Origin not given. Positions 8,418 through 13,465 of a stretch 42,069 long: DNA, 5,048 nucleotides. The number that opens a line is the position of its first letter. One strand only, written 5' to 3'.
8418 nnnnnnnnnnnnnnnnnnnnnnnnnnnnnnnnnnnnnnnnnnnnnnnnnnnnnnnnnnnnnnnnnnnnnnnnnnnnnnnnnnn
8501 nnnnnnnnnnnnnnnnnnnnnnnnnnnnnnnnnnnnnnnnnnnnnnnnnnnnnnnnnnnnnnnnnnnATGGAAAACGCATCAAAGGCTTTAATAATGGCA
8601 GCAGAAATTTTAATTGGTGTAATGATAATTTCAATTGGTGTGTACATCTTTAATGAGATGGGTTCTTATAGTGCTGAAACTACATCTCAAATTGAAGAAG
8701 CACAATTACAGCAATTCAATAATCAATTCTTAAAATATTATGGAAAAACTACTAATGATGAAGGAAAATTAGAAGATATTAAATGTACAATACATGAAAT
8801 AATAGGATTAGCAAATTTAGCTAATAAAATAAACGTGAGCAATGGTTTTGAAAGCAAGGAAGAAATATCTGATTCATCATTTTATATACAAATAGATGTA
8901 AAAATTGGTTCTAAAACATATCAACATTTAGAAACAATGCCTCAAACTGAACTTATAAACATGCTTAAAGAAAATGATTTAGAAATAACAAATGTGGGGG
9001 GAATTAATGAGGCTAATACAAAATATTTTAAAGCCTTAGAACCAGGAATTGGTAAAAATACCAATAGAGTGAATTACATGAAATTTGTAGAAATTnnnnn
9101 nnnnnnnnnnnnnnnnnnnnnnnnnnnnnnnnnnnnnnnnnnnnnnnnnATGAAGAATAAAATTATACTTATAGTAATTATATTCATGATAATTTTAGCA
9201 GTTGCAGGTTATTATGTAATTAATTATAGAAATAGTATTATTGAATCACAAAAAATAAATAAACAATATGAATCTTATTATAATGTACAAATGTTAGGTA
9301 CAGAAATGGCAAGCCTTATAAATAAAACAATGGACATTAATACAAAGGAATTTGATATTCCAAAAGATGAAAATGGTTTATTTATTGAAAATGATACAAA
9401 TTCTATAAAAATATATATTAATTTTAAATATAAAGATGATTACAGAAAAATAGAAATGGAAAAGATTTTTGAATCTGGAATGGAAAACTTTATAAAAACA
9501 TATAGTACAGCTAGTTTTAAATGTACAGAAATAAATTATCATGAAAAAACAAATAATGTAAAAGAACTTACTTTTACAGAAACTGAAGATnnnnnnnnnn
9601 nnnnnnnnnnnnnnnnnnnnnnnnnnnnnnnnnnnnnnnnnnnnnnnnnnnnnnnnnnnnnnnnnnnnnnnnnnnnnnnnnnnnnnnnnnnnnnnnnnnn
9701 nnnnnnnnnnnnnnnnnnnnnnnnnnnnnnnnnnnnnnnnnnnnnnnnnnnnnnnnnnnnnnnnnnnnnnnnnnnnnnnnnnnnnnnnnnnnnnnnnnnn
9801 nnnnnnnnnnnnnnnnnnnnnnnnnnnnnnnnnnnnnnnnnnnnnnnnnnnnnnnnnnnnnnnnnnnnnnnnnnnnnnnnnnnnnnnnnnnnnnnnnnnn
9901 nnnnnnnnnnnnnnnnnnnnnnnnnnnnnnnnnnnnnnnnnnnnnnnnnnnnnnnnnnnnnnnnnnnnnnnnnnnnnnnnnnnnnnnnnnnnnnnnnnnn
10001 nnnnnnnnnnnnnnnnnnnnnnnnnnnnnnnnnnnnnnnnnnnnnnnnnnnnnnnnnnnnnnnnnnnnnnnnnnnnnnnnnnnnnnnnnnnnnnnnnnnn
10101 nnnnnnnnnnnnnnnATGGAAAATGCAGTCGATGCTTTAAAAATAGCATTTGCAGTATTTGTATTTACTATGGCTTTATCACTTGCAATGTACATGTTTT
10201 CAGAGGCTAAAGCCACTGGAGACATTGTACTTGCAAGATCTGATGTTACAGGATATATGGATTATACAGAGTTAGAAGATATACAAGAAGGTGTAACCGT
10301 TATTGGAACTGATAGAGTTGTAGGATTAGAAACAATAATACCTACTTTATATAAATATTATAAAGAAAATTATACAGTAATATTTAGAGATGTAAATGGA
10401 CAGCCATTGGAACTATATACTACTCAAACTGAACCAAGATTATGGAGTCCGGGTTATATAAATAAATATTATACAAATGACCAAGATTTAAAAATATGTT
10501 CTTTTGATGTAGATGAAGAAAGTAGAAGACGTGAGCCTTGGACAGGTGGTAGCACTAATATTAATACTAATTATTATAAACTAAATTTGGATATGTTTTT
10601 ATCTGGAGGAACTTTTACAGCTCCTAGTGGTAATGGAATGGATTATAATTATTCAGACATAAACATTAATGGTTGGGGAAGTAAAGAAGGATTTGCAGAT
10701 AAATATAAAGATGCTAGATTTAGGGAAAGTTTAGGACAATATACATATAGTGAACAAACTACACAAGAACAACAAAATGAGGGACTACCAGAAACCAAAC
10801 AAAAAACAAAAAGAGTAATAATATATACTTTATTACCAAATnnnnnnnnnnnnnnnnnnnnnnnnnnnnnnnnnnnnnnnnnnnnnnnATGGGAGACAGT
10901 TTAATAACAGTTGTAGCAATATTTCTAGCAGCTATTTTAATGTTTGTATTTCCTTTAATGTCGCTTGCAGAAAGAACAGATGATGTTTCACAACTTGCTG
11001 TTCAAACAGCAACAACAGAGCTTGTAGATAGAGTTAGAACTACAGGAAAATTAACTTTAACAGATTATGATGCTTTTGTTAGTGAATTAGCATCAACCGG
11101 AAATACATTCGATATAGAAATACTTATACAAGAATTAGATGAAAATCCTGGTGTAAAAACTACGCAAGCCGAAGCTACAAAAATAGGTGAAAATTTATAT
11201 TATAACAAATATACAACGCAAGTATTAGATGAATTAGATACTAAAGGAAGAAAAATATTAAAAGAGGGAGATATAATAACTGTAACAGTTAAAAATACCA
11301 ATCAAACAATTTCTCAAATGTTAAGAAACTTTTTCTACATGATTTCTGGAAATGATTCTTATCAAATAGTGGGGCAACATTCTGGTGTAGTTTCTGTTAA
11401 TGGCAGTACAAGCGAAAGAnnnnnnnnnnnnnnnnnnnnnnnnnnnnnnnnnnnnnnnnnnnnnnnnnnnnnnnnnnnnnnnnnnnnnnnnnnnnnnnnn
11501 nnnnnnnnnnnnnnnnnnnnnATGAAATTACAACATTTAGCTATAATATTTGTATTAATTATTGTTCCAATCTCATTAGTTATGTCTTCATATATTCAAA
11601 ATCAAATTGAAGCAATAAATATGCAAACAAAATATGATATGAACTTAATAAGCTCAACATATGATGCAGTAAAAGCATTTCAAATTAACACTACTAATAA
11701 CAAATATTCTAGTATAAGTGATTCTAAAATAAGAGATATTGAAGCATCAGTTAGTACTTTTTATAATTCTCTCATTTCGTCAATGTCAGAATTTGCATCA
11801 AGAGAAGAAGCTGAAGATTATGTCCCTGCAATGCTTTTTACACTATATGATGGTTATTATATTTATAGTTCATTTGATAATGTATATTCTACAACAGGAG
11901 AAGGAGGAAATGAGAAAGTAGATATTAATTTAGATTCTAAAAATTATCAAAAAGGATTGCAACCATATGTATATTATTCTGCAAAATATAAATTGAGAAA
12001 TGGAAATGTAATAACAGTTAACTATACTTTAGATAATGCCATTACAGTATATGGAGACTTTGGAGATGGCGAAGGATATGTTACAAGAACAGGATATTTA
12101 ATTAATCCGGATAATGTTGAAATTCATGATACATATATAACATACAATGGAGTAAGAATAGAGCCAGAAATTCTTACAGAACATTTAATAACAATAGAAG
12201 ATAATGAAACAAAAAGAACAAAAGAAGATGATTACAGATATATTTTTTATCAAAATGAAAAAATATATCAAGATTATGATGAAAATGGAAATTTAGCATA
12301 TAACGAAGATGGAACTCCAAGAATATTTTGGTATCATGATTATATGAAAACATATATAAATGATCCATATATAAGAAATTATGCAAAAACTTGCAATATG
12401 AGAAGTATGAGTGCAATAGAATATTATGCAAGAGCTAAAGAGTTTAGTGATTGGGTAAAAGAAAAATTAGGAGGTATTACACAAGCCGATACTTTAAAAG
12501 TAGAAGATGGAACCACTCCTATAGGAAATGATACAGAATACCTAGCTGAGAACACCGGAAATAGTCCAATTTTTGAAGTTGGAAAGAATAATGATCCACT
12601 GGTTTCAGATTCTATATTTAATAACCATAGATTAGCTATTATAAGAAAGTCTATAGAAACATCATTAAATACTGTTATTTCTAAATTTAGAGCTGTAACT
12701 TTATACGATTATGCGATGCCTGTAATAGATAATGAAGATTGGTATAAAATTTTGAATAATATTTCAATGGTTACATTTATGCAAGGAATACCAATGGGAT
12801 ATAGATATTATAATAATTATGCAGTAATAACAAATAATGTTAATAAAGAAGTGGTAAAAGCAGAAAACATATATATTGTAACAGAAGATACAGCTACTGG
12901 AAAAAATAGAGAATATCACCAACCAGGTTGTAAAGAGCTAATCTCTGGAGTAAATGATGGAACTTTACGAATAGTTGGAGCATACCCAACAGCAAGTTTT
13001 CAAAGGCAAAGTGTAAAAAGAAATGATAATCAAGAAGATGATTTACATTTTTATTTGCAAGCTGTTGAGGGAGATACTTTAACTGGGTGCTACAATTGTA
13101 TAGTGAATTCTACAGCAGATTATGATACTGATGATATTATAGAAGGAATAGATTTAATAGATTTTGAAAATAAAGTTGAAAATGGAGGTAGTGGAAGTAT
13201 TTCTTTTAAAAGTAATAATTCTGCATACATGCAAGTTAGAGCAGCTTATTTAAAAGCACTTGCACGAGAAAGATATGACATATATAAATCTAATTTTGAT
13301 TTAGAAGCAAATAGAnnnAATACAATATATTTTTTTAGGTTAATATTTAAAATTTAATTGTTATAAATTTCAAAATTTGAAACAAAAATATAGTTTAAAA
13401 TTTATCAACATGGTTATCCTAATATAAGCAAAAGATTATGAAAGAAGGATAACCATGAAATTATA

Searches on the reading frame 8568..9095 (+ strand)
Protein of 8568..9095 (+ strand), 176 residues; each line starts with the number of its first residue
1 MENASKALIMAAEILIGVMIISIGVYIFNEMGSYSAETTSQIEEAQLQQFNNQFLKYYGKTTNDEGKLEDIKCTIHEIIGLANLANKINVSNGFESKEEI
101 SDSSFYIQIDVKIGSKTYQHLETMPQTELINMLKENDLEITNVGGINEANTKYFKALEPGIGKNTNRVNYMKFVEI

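Call 48: search_protein_families(library=ncbifam, proteins=[window:8568-9095:+], max_evalue=0.01)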
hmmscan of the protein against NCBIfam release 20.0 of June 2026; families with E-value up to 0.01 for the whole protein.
window:8568-9095:+ (176 aa): 0 families

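Call 69: search_protein_families(library=pfam, proteins=[window:8568-9095:+], max_evalue=1)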
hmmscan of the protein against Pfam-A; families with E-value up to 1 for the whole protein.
window:8568-9095:+ (176 aa): 4 families
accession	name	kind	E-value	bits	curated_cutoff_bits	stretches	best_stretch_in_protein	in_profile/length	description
PF02350.25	Epimerase_2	-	0.035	13.4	30.6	1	20-151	147-276/347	UDP-N-acetylglucosamine 2-epimerase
PF13807.11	GNVR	-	0.12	12.8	27.7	0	6-28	58-79/82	G-rich domain on putative tyrosine kinase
PF22852.1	SoxE_N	-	0.15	12.3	27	1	12-39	12-39/48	Sulfocyanin, N-terminal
PF21728.3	PADR1_N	-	0.68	10.8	25.7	0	116-141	17-43/60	PADR1, N-terminal helical domain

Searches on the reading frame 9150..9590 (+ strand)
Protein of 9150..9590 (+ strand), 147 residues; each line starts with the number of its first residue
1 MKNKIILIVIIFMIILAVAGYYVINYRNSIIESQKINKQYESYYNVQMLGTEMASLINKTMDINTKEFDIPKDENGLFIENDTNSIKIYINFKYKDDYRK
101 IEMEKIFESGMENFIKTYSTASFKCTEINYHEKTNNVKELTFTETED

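Call 48: search_protein_families(library=ncbifam, proteins=[window:9150-9590:+], max_evalue=0.01)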
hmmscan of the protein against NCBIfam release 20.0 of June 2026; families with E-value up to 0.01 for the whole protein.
window:9150-9590:+ (147 aa): 0 families

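Call 69: search_protein_families(library=pfam, proteins=[window:9150-9590:+], max_evalue=1)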
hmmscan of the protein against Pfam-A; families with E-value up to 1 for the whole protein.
window:9150-9590:+ (147 aa): 8 families
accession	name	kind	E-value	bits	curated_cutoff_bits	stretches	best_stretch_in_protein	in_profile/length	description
PF14607.12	GxDLY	-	0.0019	18.5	27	1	72-138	43-111/146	N-terminus of Esterase_SGNH_hydro-type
PF12685.13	SpoIIIAH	-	0.0089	16.4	30.6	1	2-73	1-60/191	SpoIIIAH-like protein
PF07672.19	MFS_Mycoplasma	-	0.015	15.2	24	1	10-58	2-50/297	Mycoplasma MFS transporter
PF12729.13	4HB_MCP_1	-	0.034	14.1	27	1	2-62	5-59/181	Four helix bundle sensory module for signal transduction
PF09682.15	Phage_holin_6_1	-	0.052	14.4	24.9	1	6-55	4-48/101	Bacteriophage holin of superfamily 6 (Holin_LLH)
PF19360.4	TadB_TadC_N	-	0.11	12.7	27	1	3-42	6-45/143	TadB/TadC N-terminal domain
PF12698.13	ABC2_membrane_3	-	0.24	10.9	31.6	1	5-98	2-94/347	ABC-2 family transporter protein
PF12911.12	OppC_N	-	0.26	11.7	23.9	1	6-27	19-40/53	N-terminal TM domain of oligopeptide transport permease C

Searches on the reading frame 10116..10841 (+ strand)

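Call 69: search_protein_families(library=pfam, proteins=[window:10116-10841:+], max_evalue=1)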
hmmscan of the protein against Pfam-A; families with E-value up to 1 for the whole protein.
window:10116-10841:+ (242 aa): 1 family
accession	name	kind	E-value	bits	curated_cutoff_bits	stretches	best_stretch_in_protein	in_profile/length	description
PF04098.21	Rad52_Rad22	-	0.13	12.6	20.3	1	158-223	79-147/153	Rad52/22 family double-strand break repair protein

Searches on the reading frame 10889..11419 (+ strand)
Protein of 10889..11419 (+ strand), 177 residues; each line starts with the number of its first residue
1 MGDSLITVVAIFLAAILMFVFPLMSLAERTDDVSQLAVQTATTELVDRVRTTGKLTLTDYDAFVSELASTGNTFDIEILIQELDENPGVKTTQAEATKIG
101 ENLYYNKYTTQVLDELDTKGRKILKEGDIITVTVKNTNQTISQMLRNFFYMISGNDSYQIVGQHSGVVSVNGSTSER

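Call 69: search_protein_families(library=pfam, proteins=[window:10889-11419:+], max_evalue=1)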
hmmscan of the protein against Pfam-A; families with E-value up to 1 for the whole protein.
window:10889-11419:+ (177 aa): 4 families
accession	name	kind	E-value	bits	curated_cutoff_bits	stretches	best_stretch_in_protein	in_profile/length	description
PF01917.21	Arch_flagellin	-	0.095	13.5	29.5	1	4-174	8-157/162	Archaebacterial flagellin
PF18246.6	OST_IS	-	0.13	12.8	25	1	97-141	13-63/91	Oligosaccharyltransferase Insert domain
PF08112.16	ATP-synt_E_2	-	0.23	12.2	25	1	102-126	32-56/56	ATP synthase epsilon subunit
PF11426.13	Tn7_TnsC_Int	-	0.47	10.9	24.3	0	61-82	25-46/47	Tn7 transposition regulator TnsC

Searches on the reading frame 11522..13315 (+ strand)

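Call 69: search_protein_families(library=pfam, proteins=[window:11522-13315:+], max_evalue=1)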
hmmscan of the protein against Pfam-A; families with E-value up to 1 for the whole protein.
window:11522-13315:+ (598 aa): 1 family
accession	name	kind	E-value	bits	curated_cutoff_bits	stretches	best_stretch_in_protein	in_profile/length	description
PF24880.1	DUF7738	-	0.031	15.2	24.6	0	199-264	2-57/103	Domain of unknown function (DUF7738)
